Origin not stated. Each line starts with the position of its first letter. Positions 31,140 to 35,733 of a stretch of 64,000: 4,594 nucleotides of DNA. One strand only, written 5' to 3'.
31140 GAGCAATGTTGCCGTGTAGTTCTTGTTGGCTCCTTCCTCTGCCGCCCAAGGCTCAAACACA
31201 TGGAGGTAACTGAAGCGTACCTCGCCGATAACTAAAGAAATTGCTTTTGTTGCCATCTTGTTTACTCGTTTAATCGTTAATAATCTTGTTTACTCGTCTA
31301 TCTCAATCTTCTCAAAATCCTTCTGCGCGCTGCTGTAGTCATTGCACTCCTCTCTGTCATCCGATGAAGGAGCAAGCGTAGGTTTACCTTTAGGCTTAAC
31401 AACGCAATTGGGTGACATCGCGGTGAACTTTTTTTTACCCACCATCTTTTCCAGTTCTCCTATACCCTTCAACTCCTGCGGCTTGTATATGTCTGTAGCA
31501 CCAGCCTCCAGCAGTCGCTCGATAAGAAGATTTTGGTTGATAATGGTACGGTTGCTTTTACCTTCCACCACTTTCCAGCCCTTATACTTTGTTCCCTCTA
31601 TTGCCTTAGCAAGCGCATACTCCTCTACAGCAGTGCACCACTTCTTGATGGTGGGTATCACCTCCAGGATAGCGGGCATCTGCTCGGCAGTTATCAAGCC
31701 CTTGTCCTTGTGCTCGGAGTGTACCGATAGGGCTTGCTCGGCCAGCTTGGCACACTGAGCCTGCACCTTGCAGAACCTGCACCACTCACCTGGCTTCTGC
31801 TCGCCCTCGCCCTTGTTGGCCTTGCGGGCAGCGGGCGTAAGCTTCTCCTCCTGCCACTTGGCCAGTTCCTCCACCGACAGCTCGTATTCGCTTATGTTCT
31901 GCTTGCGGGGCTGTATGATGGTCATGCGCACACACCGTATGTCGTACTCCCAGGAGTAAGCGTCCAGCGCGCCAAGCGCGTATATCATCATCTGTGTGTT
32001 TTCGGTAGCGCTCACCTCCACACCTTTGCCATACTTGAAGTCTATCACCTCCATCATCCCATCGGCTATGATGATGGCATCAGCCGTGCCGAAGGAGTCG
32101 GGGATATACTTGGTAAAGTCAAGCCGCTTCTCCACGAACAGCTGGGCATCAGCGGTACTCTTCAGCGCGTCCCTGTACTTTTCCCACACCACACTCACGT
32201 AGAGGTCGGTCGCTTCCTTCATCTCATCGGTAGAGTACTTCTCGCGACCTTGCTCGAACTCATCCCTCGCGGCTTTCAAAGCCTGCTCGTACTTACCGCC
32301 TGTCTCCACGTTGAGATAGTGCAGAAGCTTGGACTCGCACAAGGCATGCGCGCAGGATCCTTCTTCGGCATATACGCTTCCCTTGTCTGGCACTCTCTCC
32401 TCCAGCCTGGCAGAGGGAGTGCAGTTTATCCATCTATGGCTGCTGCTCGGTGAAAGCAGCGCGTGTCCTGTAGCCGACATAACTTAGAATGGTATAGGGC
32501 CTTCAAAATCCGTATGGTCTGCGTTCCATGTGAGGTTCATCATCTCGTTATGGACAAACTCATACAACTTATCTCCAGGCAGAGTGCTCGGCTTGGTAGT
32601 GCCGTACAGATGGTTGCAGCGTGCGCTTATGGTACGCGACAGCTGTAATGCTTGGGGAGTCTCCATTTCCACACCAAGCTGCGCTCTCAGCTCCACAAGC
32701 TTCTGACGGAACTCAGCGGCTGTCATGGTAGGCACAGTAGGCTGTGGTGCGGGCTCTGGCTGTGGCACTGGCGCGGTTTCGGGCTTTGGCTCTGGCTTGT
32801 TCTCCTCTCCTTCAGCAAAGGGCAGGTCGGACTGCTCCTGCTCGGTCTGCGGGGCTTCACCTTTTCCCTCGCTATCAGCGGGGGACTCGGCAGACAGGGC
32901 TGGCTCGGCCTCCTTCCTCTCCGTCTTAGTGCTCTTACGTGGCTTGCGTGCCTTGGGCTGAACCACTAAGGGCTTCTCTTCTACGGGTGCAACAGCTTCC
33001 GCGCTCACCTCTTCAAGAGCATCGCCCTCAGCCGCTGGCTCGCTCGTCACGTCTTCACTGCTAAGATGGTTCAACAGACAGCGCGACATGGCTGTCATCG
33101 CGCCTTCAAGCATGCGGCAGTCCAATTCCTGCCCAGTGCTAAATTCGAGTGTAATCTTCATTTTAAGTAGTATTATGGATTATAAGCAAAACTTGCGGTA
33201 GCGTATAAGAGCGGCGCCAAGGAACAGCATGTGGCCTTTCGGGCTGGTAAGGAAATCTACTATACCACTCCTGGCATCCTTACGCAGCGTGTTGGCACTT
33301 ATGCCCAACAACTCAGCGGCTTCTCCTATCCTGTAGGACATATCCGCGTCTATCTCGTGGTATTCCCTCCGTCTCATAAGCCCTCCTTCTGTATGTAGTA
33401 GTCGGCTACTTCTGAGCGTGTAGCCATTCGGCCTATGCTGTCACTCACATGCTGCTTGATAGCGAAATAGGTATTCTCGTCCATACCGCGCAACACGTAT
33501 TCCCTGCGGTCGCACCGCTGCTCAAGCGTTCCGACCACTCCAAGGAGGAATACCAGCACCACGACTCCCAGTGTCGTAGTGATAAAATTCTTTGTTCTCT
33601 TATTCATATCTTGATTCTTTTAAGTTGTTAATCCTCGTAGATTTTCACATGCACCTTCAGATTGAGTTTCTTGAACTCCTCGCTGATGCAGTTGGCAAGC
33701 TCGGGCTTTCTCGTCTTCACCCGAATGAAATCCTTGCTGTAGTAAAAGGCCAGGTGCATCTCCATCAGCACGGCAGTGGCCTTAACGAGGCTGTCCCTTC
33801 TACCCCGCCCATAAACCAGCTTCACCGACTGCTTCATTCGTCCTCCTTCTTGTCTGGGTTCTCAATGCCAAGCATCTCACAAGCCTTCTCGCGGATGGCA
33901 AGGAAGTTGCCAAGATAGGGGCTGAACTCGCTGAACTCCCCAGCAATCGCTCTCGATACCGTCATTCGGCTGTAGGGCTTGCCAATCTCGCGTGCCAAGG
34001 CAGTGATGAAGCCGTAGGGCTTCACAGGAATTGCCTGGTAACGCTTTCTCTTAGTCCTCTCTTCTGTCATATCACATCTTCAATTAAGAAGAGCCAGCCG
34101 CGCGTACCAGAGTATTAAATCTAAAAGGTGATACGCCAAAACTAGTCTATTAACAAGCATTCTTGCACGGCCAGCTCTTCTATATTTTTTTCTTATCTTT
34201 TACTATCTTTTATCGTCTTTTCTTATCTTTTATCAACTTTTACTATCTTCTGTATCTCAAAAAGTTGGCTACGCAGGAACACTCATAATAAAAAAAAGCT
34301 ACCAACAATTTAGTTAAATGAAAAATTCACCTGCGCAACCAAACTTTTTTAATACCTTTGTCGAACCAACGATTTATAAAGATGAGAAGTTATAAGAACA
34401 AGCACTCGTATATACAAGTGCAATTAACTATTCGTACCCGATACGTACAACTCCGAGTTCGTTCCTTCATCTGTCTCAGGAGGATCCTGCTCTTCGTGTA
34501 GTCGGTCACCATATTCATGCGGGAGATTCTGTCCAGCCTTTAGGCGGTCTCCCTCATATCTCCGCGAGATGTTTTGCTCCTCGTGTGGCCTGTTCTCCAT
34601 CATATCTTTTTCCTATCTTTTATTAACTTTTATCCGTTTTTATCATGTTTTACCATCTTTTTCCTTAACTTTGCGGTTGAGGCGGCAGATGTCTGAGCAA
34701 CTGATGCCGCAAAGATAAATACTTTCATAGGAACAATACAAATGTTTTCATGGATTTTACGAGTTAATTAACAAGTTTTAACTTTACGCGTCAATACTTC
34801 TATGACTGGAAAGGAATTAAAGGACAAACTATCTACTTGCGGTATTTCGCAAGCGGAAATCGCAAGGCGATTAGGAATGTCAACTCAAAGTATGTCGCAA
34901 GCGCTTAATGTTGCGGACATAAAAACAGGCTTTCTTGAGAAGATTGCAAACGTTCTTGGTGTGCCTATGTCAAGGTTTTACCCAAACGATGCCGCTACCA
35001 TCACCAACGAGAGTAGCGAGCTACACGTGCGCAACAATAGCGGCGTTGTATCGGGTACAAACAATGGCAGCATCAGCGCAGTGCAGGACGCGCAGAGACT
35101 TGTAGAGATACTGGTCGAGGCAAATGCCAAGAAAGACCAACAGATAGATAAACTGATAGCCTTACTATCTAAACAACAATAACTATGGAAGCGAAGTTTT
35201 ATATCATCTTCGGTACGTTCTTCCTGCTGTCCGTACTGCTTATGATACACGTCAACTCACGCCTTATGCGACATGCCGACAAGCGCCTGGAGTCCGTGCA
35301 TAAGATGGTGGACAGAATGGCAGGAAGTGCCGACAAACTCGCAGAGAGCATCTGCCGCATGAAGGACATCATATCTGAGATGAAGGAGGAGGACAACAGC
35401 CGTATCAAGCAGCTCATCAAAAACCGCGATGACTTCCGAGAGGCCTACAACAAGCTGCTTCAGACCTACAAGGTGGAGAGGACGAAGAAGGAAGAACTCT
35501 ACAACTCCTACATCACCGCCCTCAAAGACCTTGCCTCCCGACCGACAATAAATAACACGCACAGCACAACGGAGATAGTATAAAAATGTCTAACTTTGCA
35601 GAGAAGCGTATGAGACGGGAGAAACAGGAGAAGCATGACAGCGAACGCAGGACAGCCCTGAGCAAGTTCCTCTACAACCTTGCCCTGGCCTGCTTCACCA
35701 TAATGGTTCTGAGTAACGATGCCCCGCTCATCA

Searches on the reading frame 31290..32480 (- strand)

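Call 24: search_protein_families(library=pfam, proteins=[window:31290-32480:-], max_evalue=0.01)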
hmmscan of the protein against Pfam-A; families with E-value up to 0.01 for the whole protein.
window:31290-32480:- (396 aa): 2 families
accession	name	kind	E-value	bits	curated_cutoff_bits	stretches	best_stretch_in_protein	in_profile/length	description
PF10926.14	DUF2800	-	1.3e-135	452.8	21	1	6-377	1-368/368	Protein of unknown function (DUF2800)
PF12705.13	PDDEXK_1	-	8.6e-14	52.5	22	1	9-243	2-246/247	PD-(D/E)XK nuclease superfamily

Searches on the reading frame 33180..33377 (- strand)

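Call 45: search_protein_families(library=pfam, proteins=[window:33180-33377:-], max_evalue=5)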
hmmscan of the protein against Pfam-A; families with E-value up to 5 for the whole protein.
window:33180-33377:- (65 aa): 11 families
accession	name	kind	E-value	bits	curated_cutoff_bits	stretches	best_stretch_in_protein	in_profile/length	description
PF12728.13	HTH_17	-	1.1e-05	26.1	27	1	15-60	2-46/51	Helix-turn-helix domain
PF00376.29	MerR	-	1.9e-05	24.8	28.2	1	16-38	1-23/38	MerR family regulatory protein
PF02954.25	HTH_8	-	0.00049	20.2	22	1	16-33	20-37/42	Bacterial regulatory protein, Fis family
PF08220.18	HTH_DeoR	-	0.0036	17.4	21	1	13-34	13-34/57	DeoR-like helix-turn-helix domain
PF13411.12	MerR_1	-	0.0094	16.5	21.6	1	15-39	1-25/69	MerR HTH family regulatory protein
PF21178.2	Itf52_C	-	0.045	13.9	27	1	10-33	17-40/51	Intraflagellar transport protein 52, C-terminal domain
PF07453.19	NUMOD1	-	0.089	13.5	22.8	1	16-33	18-35/37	NUMOD1 domain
PF12964.13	DUF3853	-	0.11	13.1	22.1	1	12-52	44-84/97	Protein of unknown function (DUF3853)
PF20432.4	Xre-like-HTH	-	0.16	12.7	25.8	1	18-36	27-44/63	Antitoxin Xre-like helix-turn-helix domain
PF02042.20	RWP-RK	-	0.19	12.1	29.3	1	12-36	10-34/49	RWP-RK domain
PF09035.16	Tn916-Xis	-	0.23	12.1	22.9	1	12-44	13-46/69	Excisionase from transposon Tn916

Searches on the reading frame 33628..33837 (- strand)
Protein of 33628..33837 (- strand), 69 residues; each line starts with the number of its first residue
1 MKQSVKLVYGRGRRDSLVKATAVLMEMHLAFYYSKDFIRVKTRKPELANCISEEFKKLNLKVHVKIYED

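Call 45: search_protein_families(library=pfam, proteins=[window:33628-33837:-], max_evalue=5)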
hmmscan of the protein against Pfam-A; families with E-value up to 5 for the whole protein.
window:33628-33837:- (69 aa): 1 family
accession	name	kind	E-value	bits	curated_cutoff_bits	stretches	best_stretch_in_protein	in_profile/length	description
PF12717.13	Cnd1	-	0.087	13.3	26.4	1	15-54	34-70/162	non-SMC mitotic condensation complex subunit 1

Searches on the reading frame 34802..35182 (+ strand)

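Call 24: search_protein_families(library=pfam, proteins=[window:34802-35182:+], max_evalue=0.01)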
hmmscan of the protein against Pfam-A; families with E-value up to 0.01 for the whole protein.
window:34802-35182:+ (126 aa): 10 families
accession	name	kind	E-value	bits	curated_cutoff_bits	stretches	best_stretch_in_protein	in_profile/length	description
PF01381.28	HTH_3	-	1.4e-05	25.5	23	1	13-57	8-53/55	Helix-turn-helix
PF12802.13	MarR_2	-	4.8e-05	23.9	27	1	15-37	21-43/61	MarR family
PF13560.12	HTH_31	-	5.2e-05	23.9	27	1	13-55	13-57/64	Helix-turn-helix domain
PF13693.12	HTH_35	-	0.00044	20.6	25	1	9-62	10-61/75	Winged helix-turn-helix DNA-binding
PF13412.12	HTH_24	-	0.0013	18.7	21.9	1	13-35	16-38/48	Winged helix-turn-helix DNA-binding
PF13545.12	HTH_Crp_2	-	0.0021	18.4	27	0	13-36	21-44/70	Crp-like helix-turn-helix domain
PF13443.12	HTH_26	-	0.0024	18.5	22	1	6-55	2-53/63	Cro/C1-type HTH DNA-binding domain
PF10078.15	DUF2316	-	0.0032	18.1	26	1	2-39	11-48/89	Uncharacterized protein conserved in bacteria (DUF2316)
PF08281.18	Sigma70_r4_2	-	0.0047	17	25.7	0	13-35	25-47/54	Sigma-70, region 4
PF04545.22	Sigma70_r4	-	0.0092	15.9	24.1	0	14-34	20-40/50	Sigma-70, region 4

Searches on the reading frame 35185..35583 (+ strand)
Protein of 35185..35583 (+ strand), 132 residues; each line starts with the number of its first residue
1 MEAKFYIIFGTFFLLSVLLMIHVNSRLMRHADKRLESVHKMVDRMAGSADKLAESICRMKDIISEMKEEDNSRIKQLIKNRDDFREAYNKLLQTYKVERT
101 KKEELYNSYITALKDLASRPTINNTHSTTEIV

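Call 24: search_protein_families(library=pfam, proteins=[window:35185-35583:+], max_evalue=0.01)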
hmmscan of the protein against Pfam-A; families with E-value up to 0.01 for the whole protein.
window:35185-35583:+ (132 aa): 2 families
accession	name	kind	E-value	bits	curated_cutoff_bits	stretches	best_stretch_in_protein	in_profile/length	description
PF10368.14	YkyA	-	0.0002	21.6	28.8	1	31-107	59-136/186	Putative cell-wall binding lipoprotein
PF12325.13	TMF_TATA_bd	-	0.0055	17.2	29.1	1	25-115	18-106/115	TATA element modulatory factor 1 TATA binding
